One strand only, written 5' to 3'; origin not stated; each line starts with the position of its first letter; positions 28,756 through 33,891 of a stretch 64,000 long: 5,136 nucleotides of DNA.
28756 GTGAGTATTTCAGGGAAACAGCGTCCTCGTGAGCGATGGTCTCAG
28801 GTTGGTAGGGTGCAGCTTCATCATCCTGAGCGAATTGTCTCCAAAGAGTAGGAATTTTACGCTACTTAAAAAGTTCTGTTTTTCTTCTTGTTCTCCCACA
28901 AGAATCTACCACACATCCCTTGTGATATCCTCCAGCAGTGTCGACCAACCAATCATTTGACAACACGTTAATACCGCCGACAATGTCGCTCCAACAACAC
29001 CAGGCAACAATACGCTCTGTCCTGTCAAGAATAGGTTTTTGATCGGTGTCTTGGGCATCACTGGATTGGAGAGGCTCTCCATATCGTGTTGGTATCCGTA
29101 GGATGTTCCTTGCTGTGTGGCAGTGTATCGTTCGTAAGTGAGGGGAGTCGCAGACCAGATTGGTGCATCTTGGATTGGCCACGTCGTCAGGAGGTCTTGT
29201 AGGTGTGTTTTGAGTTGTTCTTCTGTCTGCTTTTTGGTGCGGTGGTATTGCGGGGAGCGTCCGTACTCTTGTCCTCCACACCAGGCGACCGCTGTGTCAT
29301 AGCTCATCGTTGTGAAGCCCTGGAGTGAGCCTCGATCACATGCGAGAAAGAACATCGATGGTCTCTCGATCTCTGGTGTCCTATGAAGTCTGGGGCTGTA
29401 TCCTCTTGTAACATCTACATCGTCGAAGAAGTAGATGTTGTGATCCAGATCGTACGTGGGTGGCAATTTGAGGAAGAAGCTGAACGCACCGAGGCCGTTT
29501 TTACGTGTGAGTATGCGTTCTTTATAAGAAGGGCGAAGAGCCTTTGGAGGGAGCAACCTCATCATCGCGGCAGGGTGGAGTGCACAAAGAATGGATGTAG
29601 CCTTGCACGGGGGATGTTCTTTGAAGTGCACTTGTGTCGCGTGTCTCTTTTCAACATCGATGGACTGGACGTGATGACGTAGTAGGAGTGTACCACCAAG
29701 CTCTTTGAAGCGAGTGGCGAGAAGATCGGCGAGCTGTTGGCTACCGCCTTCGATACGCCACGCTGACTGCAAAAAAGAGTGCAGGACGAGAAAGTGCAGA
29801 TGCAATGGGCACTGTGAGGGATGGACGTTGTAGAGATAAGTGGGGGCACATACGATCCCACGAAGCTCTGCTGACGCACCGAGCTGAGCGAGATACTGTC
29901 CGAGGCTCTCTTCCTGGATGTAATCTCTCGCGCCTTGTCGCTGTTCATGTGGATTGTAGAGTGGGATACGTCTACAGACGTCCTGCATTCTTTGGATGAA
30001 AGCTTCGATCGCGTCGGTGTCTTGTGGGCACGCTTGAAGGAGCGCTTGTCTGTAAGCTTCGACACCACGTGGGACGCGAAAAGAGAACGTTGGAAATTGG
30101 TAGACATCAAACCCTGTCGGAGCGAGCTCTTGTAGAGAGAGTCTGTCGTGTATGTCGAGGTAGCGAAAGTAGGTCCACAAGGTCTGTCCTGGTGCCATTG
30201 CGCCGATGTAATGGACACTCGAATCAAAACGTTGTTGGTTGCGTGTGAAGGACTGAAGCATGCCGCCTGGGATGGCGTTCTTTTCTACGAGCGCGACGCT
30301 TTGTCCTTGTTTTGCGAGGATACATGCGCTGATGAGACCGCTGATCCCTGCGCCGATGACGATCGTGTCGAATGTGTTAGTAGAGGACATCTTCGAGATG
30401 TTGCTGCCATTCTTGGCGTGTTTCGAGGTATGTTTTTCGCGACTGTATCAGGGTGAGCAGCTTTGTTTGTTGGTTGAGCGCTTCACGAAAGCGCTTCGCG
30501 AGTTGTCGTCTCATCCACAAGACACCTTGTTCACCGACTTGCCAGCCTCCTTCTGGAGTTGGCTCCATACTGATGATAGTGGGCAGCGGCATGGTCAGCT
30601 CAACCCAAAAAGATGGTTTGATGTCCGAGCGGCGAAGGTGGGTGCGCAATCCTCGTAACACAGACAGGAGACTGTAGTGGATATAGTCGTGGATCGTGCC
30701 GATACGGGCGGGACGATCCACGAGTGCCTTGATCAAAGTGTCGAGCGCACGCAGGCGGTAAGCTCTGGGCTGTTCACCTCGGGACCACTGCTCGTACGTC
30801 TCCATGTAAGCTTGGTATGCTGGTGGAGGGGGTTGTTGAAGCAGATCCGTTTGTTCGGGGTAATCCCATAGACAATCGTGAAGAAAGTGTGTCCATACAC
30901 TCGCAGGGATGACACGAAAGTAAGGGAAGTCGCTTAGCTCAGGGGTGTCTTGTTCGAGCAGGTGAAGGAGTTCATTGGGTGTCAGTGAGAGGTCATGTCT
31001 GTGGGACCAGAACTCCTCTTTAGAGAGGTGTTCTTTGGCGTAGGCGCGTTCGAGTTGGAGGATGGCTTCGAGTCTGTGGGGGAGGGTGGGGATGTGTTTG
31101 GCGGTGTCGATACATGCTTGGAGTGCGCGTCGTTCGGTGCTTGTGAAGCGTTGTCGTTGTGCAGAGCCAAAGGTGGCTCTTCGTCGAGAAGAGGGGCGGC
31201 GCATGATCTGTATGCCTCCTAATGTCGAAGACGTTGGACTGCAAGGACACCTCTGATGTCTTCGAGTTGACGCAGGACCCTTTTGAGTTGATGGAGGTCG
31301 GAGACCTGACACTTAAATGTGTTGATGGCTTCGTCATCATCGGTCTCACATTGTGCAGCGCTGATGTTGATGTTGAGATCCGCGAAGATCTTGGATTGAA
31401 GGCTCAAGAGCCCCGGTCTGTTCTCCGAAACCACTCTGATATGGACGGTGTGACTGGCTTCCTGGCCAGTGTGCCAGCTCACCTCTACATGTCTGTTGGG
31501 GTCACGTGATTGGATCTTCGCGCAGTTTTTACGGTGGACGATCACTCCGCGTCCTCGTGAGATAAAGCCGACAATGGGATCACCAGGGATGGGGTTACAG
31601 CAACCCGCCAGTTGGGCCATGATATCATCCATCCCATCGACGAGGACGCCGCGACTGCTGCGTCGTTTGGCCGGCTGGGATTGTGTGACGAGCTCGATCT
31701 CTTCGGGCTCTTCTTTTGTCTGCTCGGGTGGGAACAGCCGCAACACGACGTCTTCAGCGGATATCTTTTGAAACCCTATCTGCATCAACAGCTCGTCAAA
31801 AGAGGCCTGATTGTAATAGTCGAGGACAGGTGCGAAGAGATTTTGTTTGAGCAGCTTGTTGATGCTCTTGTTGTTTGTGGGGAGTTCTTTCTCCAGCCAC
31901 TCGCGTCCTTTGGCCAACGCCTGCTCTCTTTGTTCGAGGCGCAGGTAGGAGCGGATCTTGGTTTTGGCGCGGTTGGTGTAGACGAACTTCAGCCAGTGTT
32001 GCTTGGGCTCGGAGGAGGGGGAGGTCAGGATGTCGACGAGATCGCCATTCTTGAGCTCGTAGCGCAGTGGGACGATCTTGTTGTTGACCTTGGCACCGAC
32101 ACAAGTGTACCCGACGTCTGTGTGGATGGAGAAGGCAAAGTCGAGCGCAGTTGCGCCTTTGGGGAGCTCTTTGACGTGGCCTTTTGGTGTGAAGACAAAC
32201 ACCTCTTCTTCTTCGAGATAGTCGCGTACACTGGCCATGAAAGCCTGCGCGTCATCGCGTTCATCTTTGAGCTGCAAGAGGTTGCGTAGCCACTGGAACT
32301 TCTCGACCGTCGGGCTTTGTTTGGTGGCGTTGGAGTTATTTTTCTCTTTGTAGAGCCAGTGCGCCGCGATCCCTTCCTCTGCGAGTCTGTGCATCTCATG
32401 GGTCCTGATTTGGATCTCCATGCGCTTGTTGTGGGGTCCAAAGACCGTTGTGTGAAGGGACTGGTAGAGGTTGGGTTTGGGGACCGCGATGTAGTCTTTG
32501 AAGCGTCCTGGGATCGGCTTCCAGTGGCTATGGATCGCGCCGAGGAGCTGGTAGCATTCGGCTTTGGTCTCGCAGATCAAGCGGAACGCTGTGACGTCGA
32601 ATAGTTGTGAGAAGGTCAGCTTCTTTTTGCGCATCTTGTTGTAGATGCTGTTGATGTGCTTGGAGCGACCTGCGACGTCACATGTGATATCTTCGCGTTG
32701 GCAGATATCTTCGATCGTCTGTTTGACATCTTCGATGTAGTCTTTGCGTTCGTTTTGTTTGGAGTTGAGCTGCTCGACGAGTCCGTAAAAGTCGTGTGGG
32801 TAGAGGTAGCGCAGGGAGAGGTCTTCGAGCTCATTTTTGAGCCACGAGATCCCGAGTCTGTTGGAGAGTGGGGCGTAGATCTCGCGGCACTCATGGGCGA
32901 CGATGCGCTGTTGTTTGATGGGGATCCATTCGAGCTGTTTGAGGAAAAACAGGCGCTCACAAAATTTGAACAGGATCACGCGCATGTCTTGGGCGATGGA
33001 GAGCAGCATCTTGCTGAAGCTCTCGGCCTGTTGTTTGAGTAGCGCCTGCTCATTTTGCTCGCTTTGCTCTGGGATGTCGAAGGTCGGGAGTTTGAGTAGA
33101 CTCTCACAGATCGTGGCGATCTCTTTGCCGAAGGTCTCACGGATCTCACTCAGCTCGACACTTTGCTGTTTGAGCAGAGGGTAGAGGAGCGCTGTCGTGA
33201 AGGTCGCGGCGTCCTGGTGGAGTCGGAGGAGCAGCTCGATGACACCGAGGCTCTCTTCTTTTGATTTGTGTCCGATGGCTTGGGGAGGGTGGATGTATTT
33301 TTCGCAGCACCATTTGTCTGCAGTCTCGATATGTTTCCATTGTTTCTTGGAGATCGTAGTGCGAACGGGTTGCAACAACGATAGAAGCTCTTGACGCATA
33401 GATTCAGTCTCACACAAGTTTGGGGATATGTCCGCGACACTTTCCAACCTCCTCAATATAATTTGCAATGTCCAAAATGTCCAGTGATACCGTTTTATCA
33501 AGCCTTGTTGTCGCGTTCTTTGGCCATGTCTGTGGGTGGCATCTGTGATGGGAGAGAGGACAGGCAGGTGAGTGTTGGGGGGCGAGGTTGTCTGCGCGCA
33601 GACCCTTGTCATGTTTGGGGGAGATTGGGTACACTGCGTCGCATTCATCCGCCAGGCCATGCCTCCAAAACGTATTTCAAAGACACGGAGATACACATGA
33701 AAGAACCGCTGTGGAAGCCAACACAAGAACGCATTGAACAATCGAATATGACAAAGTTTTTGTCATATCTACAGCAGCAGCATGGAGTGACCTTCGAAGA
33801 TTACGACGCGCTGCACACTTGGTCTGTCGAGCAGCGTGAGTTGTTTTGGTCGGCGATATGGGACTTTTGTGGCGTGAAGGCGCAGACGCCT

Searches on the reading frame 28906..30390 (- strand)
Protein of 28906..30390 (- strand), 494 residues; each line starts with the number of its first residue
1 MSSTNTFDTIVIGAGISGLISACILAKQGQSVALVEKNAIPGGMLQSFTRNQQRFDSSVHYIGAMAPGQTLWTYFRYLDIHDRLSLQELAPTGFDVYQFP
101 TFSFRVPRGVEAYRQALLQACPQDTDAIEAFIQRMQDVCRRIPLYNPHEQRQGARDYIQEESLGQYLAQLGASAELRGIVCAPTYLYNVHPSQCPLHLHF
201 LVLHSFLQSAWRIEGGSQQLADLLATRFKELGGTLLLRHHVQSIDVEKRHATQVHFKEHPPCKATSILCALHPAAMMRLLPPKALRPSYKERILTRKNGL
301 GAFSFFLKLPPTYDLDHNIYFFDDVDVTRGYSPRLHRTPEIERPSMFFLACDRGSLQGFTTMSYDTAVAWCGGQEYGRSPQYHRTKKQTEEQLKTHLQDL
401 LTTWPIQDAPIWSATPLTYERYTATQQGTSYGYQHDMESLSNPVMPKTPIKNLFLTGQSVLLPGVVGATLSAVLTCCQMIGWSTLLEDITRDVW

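Call 27: search_protein_families(library=ncbifam, proteins=[window:28906-30390:-])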
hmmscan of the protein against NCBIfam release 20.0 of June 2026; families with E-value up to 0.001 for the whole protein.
window:28906-30390:- (494 aa): 52 families (the best 25 are shown)
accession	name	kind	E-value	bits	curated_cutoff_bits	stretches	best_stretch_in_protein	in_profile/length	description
TIGR02733.1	desat_CrtD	equivalog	1.3e-32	113.2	549.7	2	209-480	223-489/492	C-3',4' desaturase CrtD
NF045637.1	carotdesatCrtDProt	equivalog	3e-25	88.7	580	2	190-475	195-478/485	1-hydroxycarotenoid 3,4-desaturase CrtD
TIGR02734.1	crtI_fam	subfamily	3e-19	69.1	238.1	1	9-317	1-322/504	phytoene desaturase family protein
NF058655.1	CrtID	equivalog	1.3e-15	57.2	640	1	10-284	2-286/478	bifunctional phytoene desaturase/3,4-desaturase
TIGR02730.1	carot_isom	equivalog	1.7e-14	53.5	586.9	1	7-139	1-133/493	carotenoid isomerase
NF005560.0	PRK07233.1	equivalog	5.8e-14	51.8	252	1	10-88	4-80/435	hypothetical protein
TIGR03467.1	HpnE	equivalog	6.2e-12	45.6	283.05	1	10-285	2-275/430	hydroxysqualene dehydroxylase HpnE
NF045689.1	BCarotKetCrtO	equivalog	6.7e-11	41.4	1000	1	5-44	2-41/563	beta-carotene ketolase CrtO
NF042421.1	hydcarot_desat_CrtD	equivalog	6.3e-08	31.5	500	1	9-57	4-52/487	1-hydroxycarotenoid 3,4-desaturase CrtD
TIGR00275.1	TIGR00275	subfamily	1.7e-07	30.4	183.8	1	9-41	1-33/401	aminoacetone oxidase family FAD-binding enzyme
NF003585.0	PRK05249.1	equivalog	2.8e-06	26.2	465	1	3-44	3-44/464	Si-specific NAD(P)(+) transhydrogenase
NF005545.0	PRK07208.1-1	equivalog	3.4e-06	25.7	451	1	5-60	6-62/504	hypothetical protein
TIGR02032.1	GG-red-SF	subfamily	7.6e-06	25.8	158.8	1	7-42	1-36/297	geranylgeranyl reductase family protein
NF005548.0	PRK07208.1-4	equivalog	7.6e-06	24.8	389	1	8-61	5-58/488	hypothetical protein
TIGR03378.1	glycerol3P_GlpB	equivalog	1.3e-05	24.4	174.15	0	7-37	1-31/419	anaerobic glycerol-3-phosphate dehydrogenase subunit GlpB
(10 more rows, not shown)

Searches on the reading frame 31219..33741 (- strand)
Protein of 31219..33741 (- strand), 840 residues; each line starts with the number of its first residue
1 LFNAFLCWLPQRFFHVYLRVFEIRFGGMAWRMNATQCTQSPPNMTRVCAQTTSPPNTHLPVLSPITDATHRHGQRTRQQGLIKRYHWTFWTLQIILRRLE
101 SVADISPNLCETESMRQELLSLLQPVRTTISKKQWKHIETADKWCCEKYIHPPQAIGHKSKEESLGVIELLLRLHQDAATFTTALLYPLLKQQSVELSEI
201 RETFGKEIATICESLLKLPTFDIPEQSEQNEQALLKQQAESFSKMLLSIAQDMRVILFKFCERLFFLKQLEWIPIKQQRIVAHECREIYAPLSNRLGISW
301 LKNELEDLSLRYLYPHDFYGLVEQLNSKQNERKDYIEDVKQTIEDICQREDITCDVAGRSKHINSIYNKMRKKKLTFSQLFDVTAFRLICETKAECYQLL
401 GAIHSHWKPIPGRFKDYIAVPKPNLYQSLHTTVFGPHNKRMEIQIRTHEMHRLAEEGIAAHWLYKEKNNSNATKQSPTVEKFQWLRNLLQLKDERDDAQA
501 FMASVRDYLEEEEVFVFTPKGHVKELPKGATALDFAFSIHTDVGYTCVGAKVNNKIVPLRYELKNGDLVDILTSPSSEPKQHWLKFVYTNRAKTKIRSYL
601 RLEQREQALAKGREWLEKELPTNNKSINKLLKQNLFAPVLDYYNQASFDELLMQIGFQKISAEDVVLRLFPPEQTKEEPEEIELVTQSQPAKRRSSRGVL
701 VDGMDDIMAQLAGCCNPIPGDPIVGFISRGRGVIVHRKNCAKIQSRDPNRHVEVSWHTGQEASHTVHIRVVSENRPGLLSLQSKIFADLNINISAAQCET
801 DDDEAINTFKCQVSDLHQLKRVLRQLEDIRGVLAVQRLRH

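Call 27: search_protein_families(library=ncbifam, proteins=[window:31219-33741:-])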
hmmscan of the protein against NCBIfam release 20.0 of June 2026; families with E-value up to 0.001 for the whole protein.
window:31219-33741:- (840 aa): 9 families
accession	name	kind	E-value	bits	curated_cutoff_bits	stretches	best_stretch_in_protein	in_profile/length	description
TIGR00691.1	spoT_relA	subfamily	1.5e-187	625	499.2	1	167-836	27-686/687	RelA/SpoT family protein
NF008124.0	PRK10872.1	equivalog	3.8e-159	531.6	728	1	137-839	34-742/744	GTP diphosphokinase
NF008303.0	PRK11092.1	equivalog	5.2e-154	514.1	947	1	165-839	50-701/702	bifunctional GTP diphosphokinase/guanosine-3',5'-bis pyrophosphate 3'-pyrophosphohydrolase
NF053588.1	GTPPhKinYjbM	equivalog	4.4e-07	29.9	320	1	340-465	25-160/201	GTP diphosphokinase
TIGR01693.1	UTase_glnD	equivalog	4.4e-05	21.9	519.4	1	751-821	766-835/850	[protein-PII] uridylyltransferase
TIGR04552.1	TIGR04552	subfamily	0.00018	21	125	0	359-403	165-210/352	TIGR04552 family protein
NF007171.0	PRK09602.1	subfamily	0.00023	20.1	387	1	526-573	346-395/397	YchF-related putative GTPase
NF006036.0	PRK08178.1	equivalog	0.00069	19.6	128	0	758-838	7-87/102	acetolactate synthase small subunit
NF002895.0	PRK03381.1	equivalog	0.00074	17.7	631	0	741-826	685-769/782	[protein-PII] uridylyltransferase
